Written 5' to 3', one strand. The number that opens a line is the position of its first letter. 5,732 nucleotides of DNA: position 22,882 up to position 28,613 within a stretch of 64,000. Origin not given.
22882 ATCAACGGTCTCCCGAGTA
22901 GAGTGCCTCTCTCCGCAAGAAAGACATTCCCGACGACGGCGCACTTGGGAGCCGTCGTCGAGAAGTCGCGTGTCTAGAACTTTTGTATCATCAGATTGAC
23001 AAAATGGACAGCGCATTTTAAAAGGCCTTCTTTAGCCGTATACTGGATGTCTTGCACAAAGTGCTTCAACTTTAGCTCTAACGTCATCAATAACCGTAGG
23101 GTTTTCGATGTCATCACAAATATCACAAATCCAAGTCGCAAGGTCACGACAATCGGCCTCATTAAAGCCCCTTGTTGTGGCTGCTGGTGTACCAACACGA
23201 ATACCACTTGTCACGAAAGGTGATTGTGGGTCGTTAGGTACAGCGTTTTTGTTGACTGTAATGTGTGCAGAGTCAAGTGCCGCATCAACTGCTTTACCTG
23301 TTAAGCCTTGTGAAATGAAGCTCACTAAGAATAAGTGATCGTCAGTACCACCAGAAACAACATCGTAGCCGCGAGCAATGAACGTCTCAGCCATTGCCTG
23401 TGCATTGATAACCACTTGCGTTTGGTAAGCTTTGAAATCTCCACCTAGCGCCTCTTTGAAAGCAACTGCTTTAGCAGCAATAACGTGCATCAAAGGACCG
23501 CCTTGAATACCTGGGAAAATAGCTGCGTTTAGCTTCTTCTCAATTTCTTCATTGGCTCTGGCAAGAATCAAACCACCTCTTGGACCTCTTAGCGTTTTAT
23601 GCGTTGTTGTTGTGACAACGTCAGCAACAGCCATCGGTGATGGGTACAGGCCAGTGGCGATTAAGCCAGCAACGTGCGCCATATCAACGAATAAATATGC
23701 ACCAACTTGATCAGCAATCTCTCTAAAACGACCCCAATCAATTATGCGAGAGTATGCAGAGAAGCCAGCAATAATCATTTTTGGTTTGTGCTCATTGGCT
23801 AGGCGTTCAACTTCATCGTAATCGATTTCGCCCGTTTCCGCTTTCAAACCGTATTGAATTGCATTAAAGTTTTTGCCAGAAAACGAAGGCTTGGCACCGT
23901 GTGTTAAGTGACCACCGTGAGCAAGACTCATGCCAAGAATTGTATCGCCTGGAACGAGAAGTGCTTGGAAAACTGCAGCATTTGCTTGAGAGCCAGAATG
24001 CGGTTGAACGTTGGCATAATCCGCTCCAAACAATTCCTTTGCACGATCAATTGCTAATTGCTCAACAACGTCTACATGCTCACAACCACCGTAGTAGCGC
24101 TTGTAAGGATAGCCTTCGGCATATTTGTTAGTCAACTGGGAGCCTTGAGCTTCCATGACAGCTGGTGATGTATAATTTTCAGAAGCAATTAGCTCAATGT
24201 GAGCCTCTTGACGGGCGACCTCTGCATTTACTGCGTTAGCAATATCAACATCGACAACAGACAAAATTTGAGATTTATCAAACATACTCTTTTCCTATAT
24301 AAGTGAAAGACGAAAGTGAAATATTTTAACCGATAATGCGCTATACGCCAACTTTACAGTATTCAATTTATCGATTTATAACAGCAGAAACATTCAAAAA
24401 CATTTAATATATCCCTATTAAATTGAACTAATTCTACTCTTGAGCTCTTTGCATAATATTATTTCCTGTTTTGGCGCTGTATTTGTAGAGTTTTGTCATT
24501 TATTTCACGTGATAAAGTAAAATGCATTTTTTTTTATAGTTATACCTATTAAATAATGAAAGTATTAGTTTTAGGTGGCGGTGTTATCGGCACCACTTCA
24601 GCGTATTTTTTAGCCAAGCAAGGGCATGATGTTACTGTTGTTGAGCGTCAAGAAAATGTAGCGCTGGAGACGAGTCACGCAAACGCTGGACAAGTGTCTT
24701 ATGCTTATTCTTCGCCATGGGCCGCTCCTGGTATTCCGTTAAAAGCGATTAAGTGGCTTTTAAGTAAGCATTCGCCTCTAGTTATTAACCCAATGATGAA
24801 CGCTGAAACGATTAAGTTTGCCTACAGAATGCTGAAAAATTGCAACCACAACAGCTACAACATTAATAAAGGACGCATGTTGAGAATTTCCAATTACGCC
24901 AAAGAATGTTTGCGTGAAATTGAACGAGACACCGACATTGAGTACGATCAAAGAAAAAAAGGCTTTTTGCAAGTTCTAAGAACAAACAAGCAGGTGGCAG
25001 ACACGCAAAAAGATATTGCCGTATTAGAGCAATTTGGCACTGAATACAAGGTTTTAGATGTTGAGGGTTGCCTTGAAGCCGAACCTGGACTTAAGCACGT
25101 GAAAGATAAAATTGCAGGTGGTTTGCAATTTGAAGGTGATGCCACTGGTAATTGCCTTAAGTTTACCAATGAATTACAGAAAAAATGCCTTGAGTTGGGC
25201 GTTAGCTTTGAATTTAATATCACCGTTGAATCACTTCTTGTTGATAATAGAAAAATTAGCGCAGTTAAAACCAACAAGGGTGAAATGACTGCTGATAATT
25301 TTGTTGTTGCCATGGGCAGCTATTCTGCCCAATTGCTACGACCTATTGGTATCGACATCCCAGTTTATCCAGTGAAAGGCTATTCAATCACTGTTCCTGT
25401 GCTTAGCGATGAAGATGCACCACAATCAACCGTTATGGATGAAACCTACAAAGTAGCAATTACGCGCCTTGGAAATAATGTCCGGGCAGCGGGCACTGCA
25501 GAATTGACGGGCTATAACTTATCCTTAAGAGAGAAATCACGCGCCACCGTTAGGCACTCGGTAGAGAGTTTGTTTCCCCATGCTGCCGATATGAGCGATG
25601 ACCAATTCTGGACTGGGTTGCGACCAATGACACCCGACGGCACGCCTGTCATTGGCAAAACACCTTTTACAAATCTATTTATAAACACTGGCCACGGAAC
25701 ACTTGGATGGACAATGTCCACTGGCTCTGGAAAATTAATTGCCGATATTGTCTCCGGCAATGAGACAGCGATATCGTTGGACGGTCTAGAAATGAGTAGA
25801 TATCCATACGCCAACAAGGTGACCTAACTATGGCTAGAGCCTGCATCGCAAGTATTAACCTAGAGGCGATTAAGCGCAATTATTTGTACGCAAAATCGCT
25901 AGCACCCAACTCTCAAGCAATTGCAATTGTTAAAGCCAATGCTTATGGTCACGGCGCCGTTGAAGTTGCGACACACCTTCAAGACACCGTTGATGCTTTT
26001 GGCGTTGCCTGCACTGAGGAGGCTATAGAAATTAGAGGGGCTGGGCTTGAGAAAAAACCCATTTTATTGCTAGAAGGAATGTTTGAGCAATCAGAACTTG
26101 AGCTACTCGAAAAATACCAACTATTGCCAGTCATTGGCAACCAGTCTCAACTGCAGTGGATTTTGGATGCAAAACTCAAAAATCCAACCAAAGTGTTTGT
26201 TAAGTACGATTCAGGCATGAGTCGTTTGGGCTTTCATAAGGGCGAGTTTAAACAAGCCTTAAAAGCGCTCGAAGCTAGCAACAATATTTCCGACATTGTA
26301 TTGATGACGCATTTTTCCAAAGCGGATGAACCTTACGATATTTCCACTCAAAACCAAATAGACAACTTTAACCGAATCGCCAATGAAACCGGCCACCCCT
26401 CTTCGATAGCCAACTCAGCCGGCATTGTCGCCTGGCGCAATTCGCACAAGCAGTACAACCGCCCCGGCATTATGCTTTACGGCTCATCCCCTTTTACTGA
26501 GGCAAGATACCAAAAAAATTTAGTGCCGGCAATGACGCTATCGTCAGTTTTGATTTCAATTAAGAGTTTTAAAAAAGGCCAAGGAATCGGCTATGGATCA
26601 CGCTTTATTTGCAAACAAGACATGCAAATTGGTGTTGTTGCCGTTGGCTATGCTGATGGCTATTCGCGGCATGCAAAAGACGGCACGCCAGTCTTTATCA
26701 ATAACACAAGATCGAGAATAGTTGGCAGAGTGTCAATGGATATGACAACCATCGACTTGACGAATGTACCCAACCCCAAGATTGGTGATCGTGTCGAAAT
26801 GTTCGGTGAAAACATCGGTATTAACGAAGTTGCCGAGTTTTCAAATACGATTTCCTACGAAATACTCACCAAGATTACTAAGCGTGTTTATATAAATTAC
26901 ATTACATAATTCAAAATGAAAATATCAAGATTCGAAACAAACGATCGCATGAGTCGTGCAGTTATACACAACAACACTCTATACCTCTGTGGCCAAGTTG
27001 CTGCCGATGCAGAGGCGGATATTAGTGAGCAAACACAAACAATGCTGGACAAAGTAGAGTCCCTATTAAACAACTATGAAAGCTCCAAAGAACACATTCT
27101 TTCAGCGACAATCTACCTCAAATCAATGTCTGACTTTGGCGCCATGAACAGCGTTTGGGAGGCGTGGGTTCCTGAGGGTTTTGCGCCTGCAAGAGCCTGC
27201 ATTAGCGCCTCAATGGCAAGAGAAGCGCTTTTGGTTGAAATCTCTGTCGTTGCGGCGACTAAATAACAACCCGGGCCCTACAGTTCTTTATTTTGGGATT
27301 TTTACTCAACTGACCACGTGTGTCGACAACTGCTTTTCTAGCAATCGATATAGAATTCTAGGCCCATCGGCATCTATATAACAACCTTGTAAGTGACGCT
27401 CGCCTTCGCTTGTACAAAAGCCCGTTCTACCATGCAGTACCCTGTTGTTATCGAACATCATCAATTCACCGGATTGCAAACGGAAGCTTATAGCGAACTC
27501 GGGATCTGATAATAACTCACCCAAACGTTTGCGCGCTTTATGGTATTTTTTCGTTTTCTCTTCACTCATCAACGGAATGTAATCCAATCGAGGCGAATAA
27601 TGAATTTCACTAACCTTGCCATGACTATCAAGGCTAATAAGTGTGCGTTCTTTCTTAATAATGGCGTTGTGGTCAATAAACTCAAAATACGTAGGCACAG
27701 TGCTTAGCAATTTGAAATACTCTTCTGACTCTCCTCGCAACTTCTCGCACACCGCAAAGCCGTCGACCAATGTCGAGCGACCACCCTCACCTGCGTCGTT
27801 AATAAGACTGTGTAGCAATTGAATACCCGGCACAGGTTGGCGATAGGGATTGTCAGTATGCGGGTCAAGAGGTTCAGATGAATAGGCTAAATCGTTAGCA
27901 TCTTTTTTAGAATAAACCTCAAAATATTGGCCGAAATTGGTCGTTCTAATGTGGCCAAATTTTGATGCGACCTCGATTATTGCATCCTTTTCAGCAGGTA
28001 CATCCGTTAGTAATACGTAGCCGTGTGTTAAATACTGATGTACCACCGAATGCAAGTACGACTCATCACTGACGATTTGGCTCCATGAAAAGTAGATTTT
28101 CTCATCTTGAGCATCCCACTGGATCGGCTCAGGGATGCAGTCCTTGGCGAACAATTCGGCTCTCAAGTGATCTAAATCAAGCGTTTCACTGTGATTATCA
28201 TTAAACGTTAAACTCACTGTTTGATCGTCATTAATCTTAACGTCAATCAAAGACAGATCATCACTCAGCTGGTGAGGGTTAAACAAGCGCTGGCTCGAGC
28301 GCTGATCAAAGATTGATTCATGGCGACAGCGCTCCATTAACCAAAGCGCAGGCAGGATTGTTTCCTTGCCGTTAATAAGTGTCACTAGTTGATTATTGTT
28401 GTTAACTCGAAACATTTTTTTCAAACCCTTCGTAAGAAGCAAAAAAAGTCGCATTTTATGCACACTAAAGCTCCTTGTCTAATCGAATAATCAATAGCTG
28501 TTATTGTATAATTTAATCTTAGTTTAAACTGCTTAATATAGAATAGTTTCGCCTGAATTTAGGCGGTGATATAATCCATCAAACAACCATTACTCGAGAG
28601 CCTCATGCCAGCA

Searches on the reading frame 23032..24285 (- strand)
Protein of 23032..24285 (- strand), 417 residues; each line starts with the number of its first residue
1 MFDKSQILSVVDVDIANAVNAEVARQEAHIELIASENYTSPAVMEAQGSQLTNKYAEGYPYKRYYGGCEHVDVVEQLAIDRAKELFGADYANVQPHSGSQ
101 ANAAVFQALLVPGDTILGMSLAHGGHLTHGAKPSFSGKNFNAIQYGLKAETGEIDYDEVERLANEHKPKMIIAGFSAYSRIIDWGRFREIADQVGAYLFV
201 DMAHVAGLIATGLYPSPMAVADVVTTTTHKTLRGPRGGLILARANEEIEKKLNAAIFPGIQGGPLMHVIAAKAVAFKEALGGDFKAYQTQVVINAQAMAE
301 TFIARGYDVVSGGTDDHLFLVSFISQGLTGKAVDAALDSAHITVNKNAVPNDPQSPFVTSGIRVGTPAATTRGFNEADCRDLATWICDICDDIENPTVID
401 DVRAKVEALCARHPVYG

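Call 15: search_protein_families(library=ncbifam, proteins=[window:23032-24285:-], max_evalue=0.001)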
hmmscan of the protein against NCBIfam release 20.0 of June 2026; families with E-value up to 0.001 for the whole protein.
window:23032-24285:- (417 aa): 10 families
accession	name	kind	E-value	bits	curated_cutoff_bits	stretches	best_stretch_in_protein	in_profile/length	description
NF000586.1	PRK00011.1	subfamily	3.1e-196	651.9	335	1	14-416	3-404/404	serine hydroxymethyltransferase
NF010094.0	PRK13580.1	equivalog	4.1e-137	457.8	735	2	115-406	170-461/496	glycine hydroxymethyltransferase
TIGR04506.1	F_threo_transal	equivalog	3.5e-36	125.1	650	1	15-412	6-400/609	fluorothreonine transaldolase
NF005394.0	PRK06939.1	equivalog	5.3e-08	32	460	1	86-313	100-324/397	glycine C-acetyltransferase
TIGR00858.1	bioF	equivalog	4.1e-07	29.1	426.45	1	93-243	85-234/365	8-amino-7-oxononanoate synthase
TIGR01822.1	2am3keto_CoA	equivalog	6.7e-06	25.3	493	1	96-312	105-319/393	glycine C-acetyltransferase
TIGR03576.1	pyridox_MJ0158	hypoth_equivalog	6.3e-05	22.3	304.45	1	154-250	120-223/346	TIGR03576 family pyridoxal phosphate-dependent enzyme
TIGR01977.1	am_tr_V_EF2568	hypoth_equivalog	0.0004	19.5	377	0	148-239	119-210/376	cysteine desulfurase family protein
TIGR04427.1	PLP_DesI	equivalog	0.00092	18.4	650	0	147-246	119-216/390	dTDP-4-dehydro-6-deoxyglucose aminotransferase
TIGR01825.1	gly_Cac_T_rel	subfamily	0.00098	17.9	535.4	0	86-210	90-208/385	BioF/Kbl family PLP-dependent acyltransferase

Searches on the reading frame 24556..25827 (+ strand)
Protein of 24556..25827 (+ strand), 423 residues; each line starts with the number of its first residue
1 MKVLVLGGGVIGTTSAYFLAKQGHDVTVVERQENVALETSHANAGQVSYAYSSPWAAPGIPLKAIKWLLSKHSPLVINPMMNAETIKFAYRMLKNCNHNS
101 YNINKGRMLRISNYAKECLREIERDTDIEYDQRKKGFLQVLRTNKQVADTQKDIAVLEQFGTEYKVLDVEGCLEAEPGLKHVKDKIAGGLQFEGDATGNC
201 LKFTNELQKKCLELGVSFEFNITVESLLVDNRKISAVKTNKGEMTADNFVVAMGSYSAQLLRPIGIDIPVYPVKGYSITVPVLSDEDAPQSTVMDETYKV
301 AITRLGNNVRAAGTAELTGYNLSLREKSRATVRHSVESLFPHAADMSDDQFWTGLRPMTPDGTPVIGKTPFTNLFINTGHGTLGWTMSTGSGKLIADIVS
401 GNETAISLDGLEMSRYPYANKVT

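Call 15: search_protein_families(library=ncbifam, proteins=[window:24556-25827:+], max_evalue=0.001)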
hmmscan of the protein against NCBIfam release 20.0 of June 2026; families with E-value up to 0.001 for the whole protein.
window:24556-25827:+ (423 aa): 62 families (the best 25 are shown)
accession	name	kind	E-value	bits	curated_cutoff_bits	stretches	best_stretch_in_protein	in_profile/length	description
NF001933.0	PRK00711.1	subfamily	1.8e-188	626.9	383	1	1-418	1-418/429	D-amino acid dehydrogenase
NF009074.0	PRK12409.1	equivalog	3.6e-81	273.4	494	1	2-401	3-405/410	D-amino acid dehydrogenase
TIGR02352.1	thiamin_ThiO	equivalog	5.3e-45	154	250.8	2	108-402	57-350/351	glycine oxidase ThiO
NF040813.1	pro_dh_Thprot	equivalog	1.6e-24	86.7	600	2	237-407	202-356/362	D-proline dehydrogenase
TIGR01373.1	soxB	subfamily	2.1e-19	69.6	529.45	1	132-404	111-387/407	sarcosine oxidase subunit beta family protein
TIGR03197.1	MnmC_Cterm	equivalog_domain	1.3e-18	67.2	174.2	2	114-371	67-318/400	FAD-dependent 5-carboxymethylaminomethyl-2-thiouridine(34) oxidoreductase MnmC1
NF002480.1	PRK01747.1-1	equivalog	1.7e-17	63.1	540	2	113-372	315-568/645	bifunctional tRNA (5-methylaminomethyl-2-thiouridine)(34)-methyltransferase MnmC2/FAD-dependent 5-carboxymethylaminomethyl-2-thiouridine(34)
TIGR01377.1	soxA_mon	subfamily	5.4e-16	58.3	479.65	1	205-274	149-217/381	amino oxidase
NF050086.1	pipecolate_AmaA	exception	8.8e-14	51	600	1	118-405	105-387/425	L-pipecolate oxidase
TIGR03364.1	HpnW_proposed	hypoth_equivalog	2.8e-13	49.7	285.1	2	2-47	2-46/365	TIGR03364 family FAD-dependent oxidoreductase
NF033460.1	glycerol3P_ox_II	equivalog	1.4e-12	47.5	460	1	3-47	4-48/361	type 2 glycerol-3-phosphate oxidase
NF008425.0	PRK11259.1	equivalog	2.8e-12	46.3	257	1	115-267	69-215/377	N-methyl-L-tryptophan oxidase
NF005560.0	PRK07233.1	equivalog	1.7e-09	37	252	1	1-35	1-35/435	hypothetical protein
NF058655.1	CrtID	equivalog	6.5e-09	35.1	640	0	3-38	1-36/478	bifunctional phytoene desaturase/3,4-desaturase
NF002481.1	PRK01747.1-2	equivalog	2.5e-08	33.2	600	1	2-47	240-285/611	bifunctional tRNA (5-methylaminomethyl-2-thiouridine)(34)-methyltransferase MnmC2/FAD-dependent 5-carboxymethylaminomethyl-2-thiouridine(34)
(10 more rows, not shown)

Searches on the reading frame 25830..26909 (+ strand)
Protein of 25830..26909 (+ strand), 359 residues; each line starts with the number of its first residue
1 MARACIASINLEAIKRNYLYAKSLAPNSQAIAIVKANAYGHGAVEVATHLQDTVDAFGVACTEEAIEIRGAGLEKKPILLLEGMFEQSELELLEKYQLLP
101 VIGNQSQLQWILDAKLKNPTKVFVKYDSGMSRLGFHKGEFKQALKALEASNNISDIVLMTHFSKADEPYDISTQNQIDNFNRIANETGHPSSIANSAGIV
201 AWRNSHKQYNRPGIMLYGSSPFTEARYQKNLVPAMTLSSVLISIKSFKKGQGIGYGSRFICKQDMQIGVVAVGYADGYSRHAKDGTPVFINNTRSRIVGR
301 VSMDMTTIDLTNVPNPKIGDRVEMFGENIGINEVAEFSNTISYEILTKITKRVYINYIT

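Call 15: search_protein_families(library=ncbifam, proteins=[window:25830-26909:+], max_evalue=0.001)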
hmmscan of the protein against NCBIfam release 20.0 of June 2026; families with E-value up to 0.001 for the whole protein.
window:25830-26909:+ (359 aa): 9 families
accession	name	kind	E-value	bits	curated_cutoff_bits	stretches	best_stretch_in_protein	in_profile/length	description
TIGR00492.1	alr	equivalog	9.1e-107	357.1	168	1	5-358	3-368/369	alanine racemase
NF002970.2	PRK03646.1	exception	2.1e-102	342.8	600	1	1-356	1-354/356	catabolic alanine racemase DadX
NF008897.0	PRK11930.1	equivalog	1.7e-75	254.6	804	1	6-354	461-816/822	bifunctional UDP-N-acetylmuramoyl-tripeptide:D-alanyl-D-alanine ligase/alanine racemase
NF033131.1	vanT-G-Cterm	exception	1.6e-66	224.7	460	1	7-354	5-365/368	serine racemase VanT catalytic subunit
NF000792.0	PRK00053.2-3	equivalog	5.4e-60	203.4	384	1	5-358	4-359/360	alanine racemase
NF033132.1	vanT-CELN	equivalog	4.7e-44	150.9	900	1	11-355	346-695/697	membrane-bound serine racemase VanT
NF000791.0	PRK00053.2-2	equivalog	9e-41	140.2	218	1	20-353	18-335/340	alanine racemase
NF009879.0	PRK13340.1-4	subfamily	6e-35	120.8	434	1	9-347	46-394/406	alanine racemase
NF033133.1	vanT-L-cat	exception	6.6e-31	107.8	750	1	16-353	19-361/366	serine racemase VanT-L catalytic subunit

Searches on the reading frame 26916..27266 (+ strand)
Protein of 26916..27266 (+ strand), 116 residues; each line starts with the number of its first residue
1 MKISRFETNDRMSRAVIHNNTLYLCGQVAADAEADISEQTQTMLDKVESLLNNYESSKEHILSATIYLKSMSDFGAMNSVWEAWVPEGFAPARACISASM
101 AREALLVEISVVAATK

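Call 15: search_protein_families(library=ncbifam, proteins=[window:26916-27266:+], max_evalue=0.001)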
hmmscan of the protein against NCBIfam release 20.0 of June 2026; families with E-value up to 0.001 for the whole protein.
window:26916-27266:+ (116 aa): 3 families
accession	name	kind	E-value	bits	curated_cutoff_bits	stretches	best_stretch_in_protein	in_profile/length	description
TIGR00004.1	TIGR00004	subfamily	1.7e-16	60.5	106.25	1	13-114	17-124/125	Rid family detoxifying hydrolase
TIGR03610.1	RutC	equivalog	6e-10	39.3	169.1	1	17-113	23-124/127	pyrimidine utilization protein C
NF008490.0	PRK11401.1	equivalog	3.7e-06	26.9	222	1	16-113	27-125/129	enamine/imine deaminase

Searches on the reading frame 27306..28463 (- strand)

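Call 13: search_protein_families(library=pfam, proteins=[window:27306-28463:-], max_evalue=0.001)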
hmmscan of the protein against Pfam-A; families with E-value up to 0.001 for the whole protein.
window:27306-28463:- (385 aa): 2 families
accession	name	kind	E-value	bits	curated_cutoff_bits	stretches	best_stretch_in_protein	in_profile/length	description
PF02668.22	TauD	-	2.2e-42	146.2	27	1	126-362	15-267/267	Taurine catabolism dioxygenase TauD, TfdA family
PF06155.17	GBBH-like_N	-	0.00013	23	22.8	1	30-94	15-77/85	Gamma-butyrobetaine hydroxylase-like, N-terminal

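Call 15: search_protein_families(library=ncbifam, proteins=[window:27306-28463:-], max_evalue=0.001)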
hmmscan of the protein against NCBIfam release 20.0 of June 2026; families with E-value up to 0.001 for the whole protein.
window:27306-28463:- (385 aa): 4 families
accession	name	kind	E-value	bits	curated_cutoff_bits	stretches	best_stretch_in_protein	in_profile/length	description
NF049936.1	TriMthamethphnDioxTmpA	equivalog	2.3e-102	342.6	400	1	28-379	5-365/366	2-trimethylaminoethylphosphonate dioxygenase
TIGR02409.1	carnitine_bodg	equivalog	2.4e-80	270.3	414.75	1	29-367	6-356/366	gamma-butyrobetaine dioxygenase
TIGR02410.1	carnitine_TMLD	equivalog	1.3e-52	179.5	268.3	1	38-366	3-351/362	trimethyllysine dioxygenase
NF043003.1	ClavSyn_CS1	equivalog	0.00036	20.1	450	0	180-363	108-288/312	clavaminate synthase Cs1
